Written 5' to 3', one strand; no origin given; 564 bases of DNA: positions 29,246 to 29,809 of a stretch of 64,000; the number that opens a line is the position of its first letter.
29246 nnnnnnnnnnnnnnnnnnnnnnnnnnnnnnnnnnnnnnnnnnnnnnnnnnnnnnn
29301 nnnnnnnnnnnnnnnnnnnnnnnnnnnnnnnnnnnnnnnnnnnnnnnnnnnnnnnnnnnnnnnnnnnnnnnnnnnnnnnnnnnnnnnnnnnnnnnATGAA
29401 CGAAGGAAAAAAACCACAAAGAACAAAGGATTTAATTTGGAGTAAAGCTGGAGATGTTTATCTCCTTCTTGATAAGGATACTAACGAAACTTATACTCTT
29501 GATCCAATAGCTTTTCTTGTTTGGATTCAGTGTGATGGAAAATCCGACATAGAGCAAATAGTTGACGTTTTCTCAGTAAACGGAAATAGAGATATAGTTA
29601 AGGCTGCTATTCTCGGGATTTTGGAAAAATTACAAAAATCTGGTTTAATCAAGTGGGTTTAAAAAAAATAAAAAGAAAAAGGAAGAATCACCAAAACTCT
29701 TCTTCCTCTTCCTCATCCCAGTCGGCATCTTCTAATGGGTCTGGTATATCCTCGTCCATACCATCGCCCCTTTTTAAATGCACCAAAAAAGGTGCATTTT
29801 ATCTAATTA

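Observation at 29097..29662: Overlapping PRC-barrel and PqqD-like (RRE) genes convergent with ftsZ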

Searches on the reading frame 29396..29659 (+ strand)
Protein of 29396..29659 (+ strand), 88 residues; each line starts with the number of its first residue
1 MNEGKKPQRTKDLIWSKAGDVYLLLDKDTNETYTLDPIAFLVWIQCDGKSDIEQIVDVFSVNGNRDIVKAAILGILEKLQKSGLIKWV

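Call 3: search_protein_families(library=pfam, proteins=[window:29396-29659:+], max_evalue=1)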
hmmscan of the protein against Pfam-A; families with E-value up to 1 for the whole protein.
window:29396-29659:+ (88 aa): 2 families
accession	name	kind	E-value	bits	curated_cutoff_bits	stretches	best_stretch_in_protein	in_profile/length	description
PF05402.18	PqqD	-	8.7e-09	36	23.4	1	22-85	2-67/67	Coenzyme PQQ synthesis protein D (PqqD)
PF07106.19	TBPIP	-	0.21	12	22.8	1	56-86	20-49/62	TBPIP/Hop2 winged helix domain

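Call 6: find_homologous_proteins(query=window:29396-29659:+)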
Query window:29396-29659:+ (88 aa): 228 proteins with E <= 0.001 among 228 candidates; the best 120 are listed.
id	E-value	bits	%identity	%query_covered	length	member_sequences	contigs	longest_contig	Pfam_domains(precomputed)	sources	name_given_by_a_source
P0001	3.9e-49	182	94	100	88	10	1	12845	PF05402.19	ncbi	ncbi:MAG: PqqD family protein [Candidatus Aenigmatarchaeota archaeon]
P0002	1.3e-41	158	83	100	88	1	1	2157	PF05402.19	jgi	-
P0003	3.4e-41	157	80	100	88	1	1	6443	PF05402.19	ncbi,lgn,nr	ncbi:MAG: PqqD family protein [Candidatus Aenigmarchaeota archaeon]|nr:PqqD family protein [Candidat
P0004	2.1e-40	154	79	99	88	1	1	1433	PF05402.19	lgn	-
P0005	2.8e-40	154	78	100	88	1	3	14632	PF05402.19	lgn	-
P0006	3.5e-40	153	75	100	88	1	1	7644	PF05402.19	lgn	-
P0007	4.7e-40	153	79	98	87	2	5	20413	PF05402.19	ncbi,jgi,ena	-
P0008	6.1e-40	153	80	95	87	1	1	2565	PF05402.19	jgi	jgi:hypothetical protein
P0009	1.3e-39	152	79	95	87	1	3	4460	PF05402.19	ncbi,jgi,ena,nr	ncbi:MAG TPA: PqqD family protein [Candidatus Aenigmarchaeota archaeon]|nr:PqqD family protein [Cand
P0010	1.4e-39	151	79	95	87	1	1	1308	PF05402.19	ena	-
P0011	2.0e-39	151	79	95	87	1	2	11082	PF05402.19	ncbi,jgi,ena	-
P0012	2.4e-39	151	78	100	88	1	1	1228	PF05402.19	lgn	-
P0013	2.5e-39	151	79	95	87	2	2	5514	PF05402.19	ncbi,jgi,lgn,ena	-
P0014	2.7e-39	151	79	95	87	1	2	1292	PF05402.19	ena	-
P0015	5.6e-39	150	77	100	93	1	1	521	PF05402.19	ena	-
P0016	8.6e-39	149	79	95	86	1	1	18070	PF05402.19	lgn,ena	-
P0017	9.6e-39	149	79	95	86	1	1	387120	PF05402.19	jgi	-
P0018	1.5e-38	148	75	100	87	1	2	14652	PF05402.19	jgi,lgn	jgi:hypothetical protein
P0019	1.6e-38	148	76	95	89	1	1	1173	PF05402.19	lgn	-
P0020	1.1e-37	145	72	97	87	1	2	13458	PF05402.19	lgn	-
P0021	1.2e-37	145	75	100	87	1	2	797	PF05402.19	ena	-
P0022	2.0e-37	145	74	98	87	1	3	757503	PF05402.19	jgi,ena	jgi:hypothetical protein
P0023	2.1e-37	144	77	95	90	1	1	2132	PF05402.19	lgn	-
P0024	2.2e-37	144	74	100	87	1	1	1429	PF05402.19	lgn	-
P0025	3.3e-37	144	72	100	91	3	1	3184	PF05402.19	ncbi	-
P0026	3.9e-37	144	74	98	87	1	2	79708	PF05402.19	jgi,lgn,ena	-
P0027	4.1e-37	144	76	95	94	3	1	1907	PF05402.19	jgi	-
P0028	4.2e-37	144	73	98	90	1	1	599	PF05402.19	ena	-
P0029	4.3e-37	143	73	98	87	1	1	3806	PF05402.19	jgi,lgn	jgi:hypothetical protein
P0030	6.0e-37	143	78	84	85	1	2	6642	PF05402.19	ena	-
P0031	6.6e-37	143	78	84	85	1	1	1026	PF05402.19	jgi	-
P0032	7.0e-37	143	74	100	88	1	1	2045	PF05402.19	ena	-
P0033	7.6e-37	143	74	98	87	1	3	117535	PF05402.19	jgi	jgi:hypothetical protein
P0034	7.7e-37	143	73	97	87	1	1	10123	PF05402.19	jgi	jgi:hypothetical protein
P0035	8.4e-37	143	72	100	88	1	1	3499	PF05402.19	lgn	-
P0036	9.4e-37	142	72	98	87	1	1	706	PF05402.19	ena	-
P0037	9.6e-37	142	72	99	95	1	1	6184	PF05402.19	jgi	-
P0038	1.1e-36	142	74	95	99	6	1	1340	PF05402.19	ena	-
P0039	1.3e-36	142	70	100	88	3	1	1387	PF05402.19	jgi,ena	jgi:hypothetical protein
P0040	1.3e-36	142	74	98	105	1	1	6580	PF05402.19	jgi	jgi:hypothetical protein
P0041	1.5e-36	142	73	100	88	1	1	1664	PF05402.19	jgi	-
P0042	1.7e-36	142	72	100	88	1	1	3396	PF05402.19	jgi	jgi:hypothetical protein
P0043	1.7e-36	142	72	100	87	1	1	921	PF05402.19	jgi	-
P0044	2.3e-36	141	73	95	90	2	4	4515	PF05402.19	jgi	-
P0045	2.4e-36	141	71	99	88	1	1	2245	PF05402.19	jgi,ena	-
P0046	3.1e-36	141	75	95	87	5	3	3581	PF05402.19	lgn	-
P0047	3.2e-36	141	73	98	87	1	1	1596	PF05402.19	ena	-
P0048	3.3e-36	141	80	84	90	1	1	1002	PF05402.19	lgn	-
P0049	3.4e-36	141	75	95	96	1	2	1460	PF05402.19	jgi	jgi:hypothetical protein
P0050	3.6e-36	141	69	100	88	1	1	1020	PF05402.19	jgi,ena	-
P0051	3.9e-36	140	69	100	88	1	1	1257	PF05402.19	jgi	jgi:hypothetical protein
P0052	3.9e-36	140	73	98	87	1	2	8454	PF05402.19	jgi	jgi:hypothetical protein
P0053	5.0e-36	140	76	93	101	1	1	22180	PF05402.19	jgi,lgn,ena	-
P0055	1.0e-35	139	73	95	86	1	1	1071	PF05402.19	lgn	-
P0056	1.3e-35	139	74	95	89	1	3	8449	PF05402.19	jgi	jgi:hypothetical protein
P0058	1.9e-35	138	70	100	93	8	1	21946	PF05402.19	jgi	-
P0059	2.0e-35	138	74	95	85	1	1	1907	PF05402.19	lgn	-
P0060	2.0e-35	138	69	100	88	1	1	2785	PF05402.19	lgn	-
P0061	3.2e-35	137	69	100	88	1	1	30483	PF05402.19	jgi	jgi:hypothetical protein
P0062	3.3e-35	137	71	99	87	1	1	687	PF05402.19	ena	-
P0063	4.7e-35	137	68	100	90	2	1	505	PF05402.19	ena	-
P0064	5.4e-35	137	68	100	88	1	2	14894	PF05402.19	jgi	-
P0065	5.9e-35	137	71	95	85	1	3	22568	PF05402.19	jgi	jgi:hypothetical protein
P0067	8.6e-35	136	73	95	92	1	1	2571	PF05402.19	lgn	-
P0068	8.6e-35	136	66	100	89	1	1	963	PF05402.19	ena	-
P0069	9.7e-35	136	71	95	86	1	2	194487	PF05402.19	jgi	jgi:hypothetical protein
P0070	9.9e-35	136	73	97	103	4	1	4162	PF05402.19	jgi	-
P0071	1.1e-34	136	74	95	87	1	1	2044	PF05402.19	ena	-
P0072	1.4e-34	135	73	95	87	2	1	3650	PF05402.19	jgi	jgi:hypothetical protein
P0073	1.4e-34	135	70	95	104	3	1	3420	PF05402.19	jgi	-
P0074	1.5e-34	135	70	99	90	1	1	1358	PF05402.19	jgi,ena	-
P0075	2.3e-34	135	66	100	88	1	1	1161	PF05402.19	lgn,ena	-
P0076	2.3e-34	135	69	95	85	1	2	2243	PF05402.19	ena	-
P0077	2.6e-34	135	73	95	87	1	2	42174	PF05402.19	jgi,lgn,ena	-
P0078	2.8e-34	134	66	100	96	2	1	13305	PF05402.19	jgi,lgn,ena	-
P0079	3.1e-34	134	70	94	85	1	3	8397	PF05402.19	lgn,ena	-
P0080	3.2e-34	134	70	94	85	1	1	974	PF05402.19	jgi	-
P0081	3.5e-34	134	66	100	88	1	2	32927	PF05402.19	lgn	-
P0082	3.7e-34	134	71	95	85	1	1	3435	PF05402.19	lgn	-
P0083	3.8e-34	134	71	95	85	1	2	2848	PF05402.19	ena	-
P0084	4.1e-34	134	71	95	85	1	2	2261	PF05402.19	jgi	-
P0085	4.2e-34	134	70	95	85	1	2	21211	PF05402.19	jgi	-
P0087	4.5e-34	134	71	95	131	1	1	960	PF05402.19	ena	-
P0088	5.2e-34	134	65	98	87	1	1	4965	PF05402.19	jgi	jgi:hypothetical protein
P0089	5.4e-34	134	71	95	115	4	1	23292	PF05402.19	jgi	-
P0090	8.5e-34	133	71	94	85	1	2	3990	PF05402.19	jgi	jgi:hypothetical protein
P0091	9.6e-34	133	74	95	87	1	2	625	PF05402.19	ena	-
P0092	1.0e-33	133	70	94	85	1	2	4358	PF05402.19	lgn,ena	-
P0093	1.1e-33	133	70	94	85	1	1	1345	PF05402.19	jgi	-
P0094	1.2e-33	132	63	100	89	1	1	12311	PF05402.19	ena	-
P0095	1.3e-33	132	67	95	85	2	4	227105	PF05402.19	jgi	-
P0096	1.4e-33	132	69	95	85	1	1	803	PF05402.19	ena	-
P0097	1.4e-33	132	70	94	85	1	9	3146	PF05402.19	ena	-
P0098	1.5e-33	132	73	95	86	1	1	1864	PF05402.19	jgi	jgi:hypothetical protein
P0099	1.5e-33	132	63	100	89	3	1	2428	PF05402.19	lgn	-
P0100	1.5e-33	132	71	97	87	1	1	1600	PF05402.19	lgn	-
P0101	1.5e-33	132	70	94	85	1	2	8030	PF05402.19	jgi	-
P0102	1.5e-33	132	66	100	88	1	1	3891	PF05402.19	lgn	-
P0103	1.6e-33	132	69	95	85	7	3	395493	PF05402.19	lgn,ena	-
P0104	1.7e-33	132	70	100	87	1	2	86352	PF05402.19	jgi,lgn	jgi:hypothetical protein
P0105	1.8e-33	132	73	92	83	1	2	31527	PF05402.19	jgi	-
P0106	1.9e-33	132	71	95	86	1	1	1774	PF05402.19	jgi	jgi:hypothetical protein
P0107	2.1e-33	132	69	94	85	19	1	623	PF05402.19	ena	-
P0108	2.1e-33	132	70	94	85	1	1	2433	PF05402.19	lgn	-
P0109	2.3e-33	132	67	100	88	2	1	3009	PF05402.19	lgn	-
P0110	2.7e-33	131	72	98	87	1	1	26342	PF05402.19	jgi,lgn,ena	-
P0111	2.9e-33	131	69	94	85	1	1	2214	PF05402.19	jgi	-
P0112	3.0e-33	131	70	94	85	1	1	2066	PF05402.19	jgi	-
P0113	3.3e-33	131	61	100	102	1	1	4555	PF05402.19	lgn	-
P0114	3.3e-33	131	64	100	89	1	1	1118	PF05402.19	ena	-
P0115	3.5e-33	131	65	100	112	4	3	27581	PF05402.19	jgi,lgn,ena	-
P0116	3.7e-33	131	72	93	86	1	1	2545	PF05402.19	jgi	jgi:hypothetical protein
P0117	3.7e-33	131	69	94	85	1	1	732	PF05402.19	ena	-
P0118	4.3e-33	131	69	94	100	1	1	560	PF05402.19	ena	-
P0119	4.4e-33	131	70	94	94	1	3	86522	PF05402.19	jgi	jgi:hypothetical protein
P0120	4.4e-33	131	72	93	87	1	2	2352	PF05402.19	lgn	-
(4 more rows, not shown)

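Call 8: find_encoding_contigs(protein=P0022, flank=6000, max_places=3)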
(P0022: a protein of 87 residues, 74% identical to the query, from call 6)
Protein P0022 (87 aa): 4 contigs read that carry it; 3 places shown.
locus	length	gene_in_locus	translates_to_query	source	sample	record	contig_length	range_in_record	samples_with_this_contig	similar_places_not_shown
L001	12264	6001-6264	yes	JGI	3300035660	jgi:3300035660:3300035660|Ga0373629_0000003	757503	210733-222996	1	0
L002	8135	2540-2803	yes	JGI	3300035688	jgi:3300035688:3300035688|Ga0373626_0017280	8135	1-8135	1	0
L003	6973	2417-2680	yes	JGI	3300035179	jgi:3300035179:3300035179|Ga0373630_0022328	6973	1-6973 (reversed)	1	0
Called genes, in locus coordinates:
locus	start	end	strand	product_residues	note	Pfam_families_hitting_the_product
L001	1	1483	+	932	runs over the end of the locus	PF00270:DEAD, PF04851:ResIII (weak), PF00271:Helicase_C, PF19306:WHD_Lhr, PF08494:DEAD_assoc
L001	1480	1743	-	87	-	-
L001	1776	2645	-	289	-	PF01694:Rhomboid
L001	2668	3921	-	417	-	PF02308:MgtC, PF13194:DUF4010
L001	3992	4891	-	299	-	PF13263:PHP_C (weak)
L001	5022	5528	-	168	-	PF02475:TRM5-TYW2_MTfase (weak), PF08123:DOT1, PF01135:PCMT (weak), PF02353:CMAS (weak), PF06325:PrmA, PF07021:MetW (weak), PF13847:Methyltransf_31 (weak), PF13649:Methyltransf_25 (weak)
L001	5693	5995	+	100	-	PF05239:PRC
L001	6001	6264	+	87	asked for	PF05402:PqqD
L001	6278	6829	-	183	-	PF06713:bPH_4 (faint), PF10882:bPH_5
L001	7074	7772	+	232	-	-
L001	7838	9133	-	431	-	PF01336:tRNA_anti-codon, PF00152:tRNA-synt_2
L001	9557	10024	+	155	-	-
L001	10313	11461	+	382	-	PF00091:Tubulin, PF12327:FtsZ_C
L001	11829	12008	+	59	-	PF02637:GatB_Yqey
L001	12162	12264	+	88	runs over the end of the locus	PF16325:Peptidase_U32_C (weak), PF03144:GTP_EFTU_D2 (faint)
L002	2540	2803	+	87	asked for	PF05402:PqqD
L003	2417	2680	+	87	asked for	PF05402:PqqD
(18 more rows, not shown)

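Call 12: find_related_loci(query=A1, collection=genome_contigs, flank=8000)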
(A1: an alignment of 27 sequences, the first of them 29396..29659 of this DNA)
Query A1 (88 aa) in genome_contigs; peptide patterns used: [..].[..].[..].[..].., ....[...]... (x = any residue, [..] = any of these).
100 stretches matched a pattern; 35 encode a relative of the query (tblastn E <= 1e-3); 35 distinct loci.
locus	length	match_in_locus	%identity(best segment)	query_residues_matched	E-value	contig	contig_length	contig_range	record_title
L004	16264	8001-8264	98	1-88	1e-54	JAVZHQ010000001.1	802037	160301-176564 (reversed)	MAG: Candidatus Aenigmatarchaeota archaeon isolate DRTY-6_201808_bins_93 DRTY-6_201808_bins_93_scaffold_1, whole genome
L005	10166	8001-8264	94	1-88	2e-53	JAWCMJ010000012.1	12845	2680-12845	MAG: Candidatus Aenigmatarchaeota archaeon isolate JZ-2_201705_bins_275 JZ-2_201705_bins_275_scaffold_12, whole genome s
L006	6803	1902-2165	91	1-88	7e-53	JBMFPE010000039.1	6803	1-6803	MAG: Candidatus Aenigmatarchaeota archaeon isolate KM4338-55 NODE_39_length_6803_cov_2.668599, whole genome shotgun sequ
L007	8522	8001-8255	89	1-85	7e-50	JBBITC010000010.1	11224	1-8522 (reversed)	MAG: Candidatus Aenigmatarchaeota archaeon isolate STF170223_bin_388 NODE_1467_length_11224_cov_4.367356, whole genome s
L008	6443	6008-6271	80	1-88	1e-45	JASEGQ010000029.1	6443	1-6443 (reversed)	MAG: Candidatus Aenigmatarchaeota archaeon isolate Yes49-38 NODE_29_length_6443_cov_5.330307, whole genome shotgun seque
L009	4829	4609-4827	96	1-73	1e-44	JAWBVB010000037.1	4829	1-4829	MAG: Candidatus Aenigmatarchaeota archaeon isolate JZ-1_201803_bins_101 JZ-1_201803_bins_101_scaffold_38, whole genome s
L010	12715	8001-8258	79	3-88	2e-44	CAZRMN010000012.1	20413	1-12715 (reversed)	MAG TPA_asm: uncultured archaeon isolate binchicken_co6_549 genome assembly, contig: NODE_2561_length_20413_cov_7.260733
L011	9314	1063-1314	79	5-88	1e-43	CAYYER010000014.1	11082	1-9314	MAG TPA_asm: uncultured archaeon isolate binchicken_co184_616 genome assembly, contig: NODE_11559_length_11082_cov_5.978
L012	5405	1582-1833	79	5-88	1e-43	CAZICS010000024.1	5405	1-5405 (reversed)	MAG TPA_asm: uncultured archaeon isolate binchicken_co6_512 genome assembly, contig: NODE_20293_length_5405_cov_17.70467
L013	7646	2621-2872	75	5-88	1e-41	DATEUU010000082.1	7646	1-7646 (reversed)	MAG TPA_asm: archaeon isolate SMAG_U8349 k141_497577, whole genome shotgun sequence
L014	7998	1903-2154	76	5-88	1e-41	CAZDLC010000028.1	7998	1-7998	MAG TPA_asm: uncultured archaeon isolate SRP104967_co2_24 genome assembly, contig: NODE_3624_length_7998_cov_14.431071,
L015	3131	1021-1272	76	5-88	2e-41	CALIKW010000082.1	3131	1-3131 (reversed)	MAG: uncultured archaeon isolate S1_Bin_METABAT__101 genome assembly, contig: c_000000547416, whole genome shotgun seque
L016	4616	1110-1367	72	3-88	7e-41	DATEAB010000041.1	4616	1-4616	MAG TPA_asm: archaeon isolate SMAG_U8207 k141_701111, whole genome shotgun sequence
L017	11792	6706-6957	74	5-88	2e-40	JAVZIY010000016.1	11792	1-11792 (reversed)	MAG: Candidatus Aenigmatarchaeota archaeon isolate DRTY-6_201901_bins_64 DRTY-6_201901_bins_64_scaffold_16, whole genome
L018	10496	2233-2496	67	1-88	1e-39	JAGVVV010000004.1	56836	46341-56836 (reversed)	MAG: Candidatus Aenigmatarchaeota archaeon isolate RIFCSPLOWO2_01_FULL_39_12 rifcsplowo2_01_scaffold_1842, whole genome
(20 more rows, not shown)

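Call 15: search_solved_structures(query=A1, max_evalue=10, show_alignments=3)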
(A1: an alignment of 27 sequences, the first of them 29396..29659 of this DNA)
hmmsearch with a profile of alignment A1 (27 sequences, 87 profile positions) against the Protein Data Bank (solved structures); distinct sequences matched with E-value up to 10: 4.
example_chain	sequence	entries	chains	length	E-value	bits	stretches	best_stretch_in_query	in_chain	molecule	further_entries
5k7v_A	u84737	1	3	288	0.18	15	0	9-80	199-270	Designed protein HR00C3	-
5sxy_A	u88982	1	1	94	0.3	14.3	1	12-83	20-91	Bifunctional coenzyme PQQ synthesis protein C/D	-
8w7u_A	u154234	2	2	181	0.61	13.3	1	38-81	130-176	Ferritin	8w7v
3efy_A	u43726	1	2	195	1.5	12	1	34-67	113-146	Cif (Cell cycle inhibiting factor)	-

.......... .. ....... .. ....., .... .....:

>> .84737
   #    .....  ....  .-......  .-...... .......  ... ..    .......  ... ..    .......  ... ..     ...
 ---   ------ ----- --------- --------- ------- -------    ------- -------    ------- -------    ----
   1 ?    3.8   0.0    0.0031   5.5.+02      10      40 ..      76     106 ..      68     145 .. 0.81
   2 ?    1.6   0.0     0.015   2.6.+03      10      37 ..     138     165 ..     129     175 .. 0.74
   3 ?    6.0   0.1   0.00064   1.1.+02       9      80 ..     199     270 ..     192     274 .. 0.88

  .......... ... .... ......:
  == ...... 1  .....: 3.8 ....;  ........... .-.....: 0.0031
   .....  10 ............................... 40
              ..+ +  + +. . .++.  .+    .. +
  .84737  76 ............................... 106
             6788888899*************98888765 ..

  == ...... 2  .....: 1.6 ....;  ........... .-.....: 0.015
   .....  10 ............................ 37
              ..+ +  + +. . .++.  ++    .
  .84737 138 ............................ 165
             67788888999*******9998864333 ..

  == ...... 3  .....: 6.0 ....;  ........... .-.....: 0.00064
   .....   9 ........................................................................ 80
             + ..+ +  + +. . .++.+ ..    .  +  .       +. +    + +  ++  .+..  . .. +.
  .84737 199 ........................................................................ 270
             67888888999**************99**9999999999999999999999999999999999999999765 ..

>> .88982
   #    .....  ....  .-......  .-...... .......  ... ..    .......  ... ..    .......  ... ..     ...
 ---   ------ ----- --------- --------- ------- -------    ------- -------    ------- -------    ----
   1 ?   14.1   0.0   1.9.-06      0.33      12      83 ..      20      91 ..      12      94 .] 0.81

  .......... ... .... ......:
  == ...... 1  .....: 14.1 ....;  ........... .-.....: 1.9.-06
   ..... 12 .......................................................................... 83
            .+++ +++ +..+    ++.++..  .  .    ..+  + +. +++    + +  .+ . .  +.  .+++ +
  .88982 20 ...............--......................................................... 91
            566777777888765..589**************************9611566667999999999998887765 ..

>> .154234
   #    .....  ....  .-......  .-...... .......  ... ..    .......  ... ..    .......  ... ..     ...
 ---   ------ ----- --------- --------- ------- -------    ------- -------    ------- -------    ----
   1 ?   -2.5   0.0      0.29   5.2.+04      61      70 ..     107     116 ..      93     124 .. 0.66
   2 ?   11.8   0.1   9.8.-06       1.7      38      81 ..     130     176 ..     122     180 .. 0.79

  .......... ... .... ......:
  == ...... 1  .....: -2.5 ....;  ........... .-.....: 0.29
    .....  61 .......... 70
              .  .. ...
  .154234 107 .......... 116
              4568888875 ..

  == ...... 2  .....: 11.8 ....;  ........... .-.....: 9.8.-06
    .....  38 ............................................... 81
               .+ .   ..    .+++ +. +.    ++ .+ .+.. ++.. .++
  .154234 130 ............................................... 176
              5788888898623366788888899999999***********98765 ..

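Call 24: find_encoding_contigs(protein=P0095, flank=10000, max_places=2)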
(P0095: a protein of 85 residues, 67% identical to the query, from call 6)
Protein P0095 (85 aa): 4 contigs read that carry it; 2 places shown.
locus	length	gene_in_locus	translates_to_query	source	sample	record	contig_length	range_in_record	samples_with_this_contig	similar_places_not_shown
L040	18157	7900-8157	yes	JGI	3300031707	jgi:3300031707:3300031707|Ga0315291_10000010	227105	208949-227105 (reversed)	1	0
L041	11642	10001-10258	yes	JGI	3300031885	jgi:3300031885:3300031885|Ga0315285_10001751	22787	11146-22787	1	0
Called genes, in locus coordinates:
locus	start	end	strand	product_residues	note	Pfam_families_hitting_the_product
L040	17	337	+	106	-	PF01918:Alba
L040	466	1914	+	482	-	PF01139:RtcB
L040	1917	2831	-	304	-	-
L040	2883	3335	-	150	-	PF01951:Archease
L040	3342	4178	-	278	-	PF01261:AP_endonuc_2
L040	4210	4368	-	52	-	PF03911:Sec61_beta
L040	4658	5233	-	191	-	PF00318:Ribosomal_S2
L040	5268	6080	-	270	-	PF09754:PAC2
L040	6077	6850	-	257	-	PF00575:S1, PF07541:EIF_2_alpha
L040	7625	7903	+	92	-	PF05239:PRC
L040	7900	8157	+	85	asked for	PF05402:PqqD (weak)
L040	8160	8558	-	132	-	PF21485:IF5A-like_N, PF01287:eIF-5a (faint)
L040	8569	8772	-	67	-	PF00125:Histone, PF00808:CBFD_NFYB_HMF, PF15511:CENP-T_C (weak), PF15630:CENP-S (weak)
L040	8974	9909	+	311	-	PF08271:Zn_Ribbon_TF, PF00382:TFIIB, PF04545:Sigma70_r4 (faint), PF00382:TFIIB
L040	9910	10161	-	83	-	-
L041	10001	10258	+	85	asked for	PF05402:PqqD (weak)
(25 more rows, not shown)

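Call 25: predict_structure(alignment_id=A1)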
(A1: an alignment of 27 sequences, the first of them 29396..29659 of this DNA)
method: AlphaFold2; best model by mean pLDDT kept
length: 88 residues; sequences in the alignment: 27
mean_pLDDT: 91.5   pTM: 0.81
mean pLDDT of the five models: 91.5, 90.7, 90.4, 90.2, 73.9
residues with pLDDT >= 90: 71; 70-90: 14; 50-70: 2; < 50: 1
segments of 3 or more residues with pLDDT < 50: none
pLDDT, mean of each block of 10 residues (from residue 1): 80 93 93 95 95 91 86 96 94
secondary structure, 60 per line:
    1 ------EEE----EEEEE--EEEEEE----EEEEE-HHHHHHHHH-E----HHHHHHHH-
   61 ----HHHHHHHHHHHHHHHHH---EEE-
elements in order: E7-9 E14-18 E21-26 E31-35 H37-45 H52-59 H65-81 E85-87

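Call 27: search_protein_representatives(alignment_id=A1)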
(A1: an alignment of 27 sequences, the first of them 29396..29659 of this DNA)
Query: 27 sequences, 87 profile positions. Proteins with E-value up to 0.001 (for the whole library): 92; up to 1e-10: 4; up to 1e-30: 1. The best 92 are listed.
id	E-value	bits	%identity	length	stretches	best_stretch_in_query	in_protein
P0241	7.9e-45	166.8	-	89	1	3-87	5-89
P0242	4.9e-24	100.1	-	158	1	2-69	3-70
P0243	1.2e-20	89.3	-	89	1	33-87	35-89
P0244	1.7e-20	88.8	-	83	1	5-85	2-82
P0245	7.0e-08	48.4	-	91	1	2-77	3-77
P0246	9.9e-08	47.9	-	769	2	3-55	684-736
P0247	1.1e-07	47.7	-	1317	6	23-73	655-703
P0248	2.9e-07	46.4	-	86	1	10-85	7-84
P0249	2.9e-06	43.2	-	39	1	12-44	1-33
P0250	4.0e-06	42.7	-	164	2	4-58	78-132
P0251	5.0e-06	42.4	-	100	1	21-86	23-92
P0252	5.0e-06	42.4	-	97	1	2-83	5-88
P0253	6.3e-06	42.1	-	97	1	4-87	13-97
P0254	6.3e-06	42.1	-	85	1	13-85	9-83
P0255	6.7e-06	42.0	-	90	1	5-86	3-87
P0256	8.4e-06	41.7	-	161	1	10-85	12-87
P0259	1.7e-05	40.7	-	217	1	4-85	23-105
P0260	1.8e-05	40.7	-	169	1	12-85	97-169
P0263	1.9e-05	40.6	-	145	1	4-84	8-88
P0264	2.1e-05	40.4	-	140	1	7-84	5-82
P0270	5.4e-05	39.1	-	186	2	8-86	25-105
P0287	2.3e-04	37.1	-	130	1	11-85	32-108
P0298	3.2e-04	36.6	-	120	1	10-85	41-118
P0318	6.7e-04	35.6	-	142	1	20-85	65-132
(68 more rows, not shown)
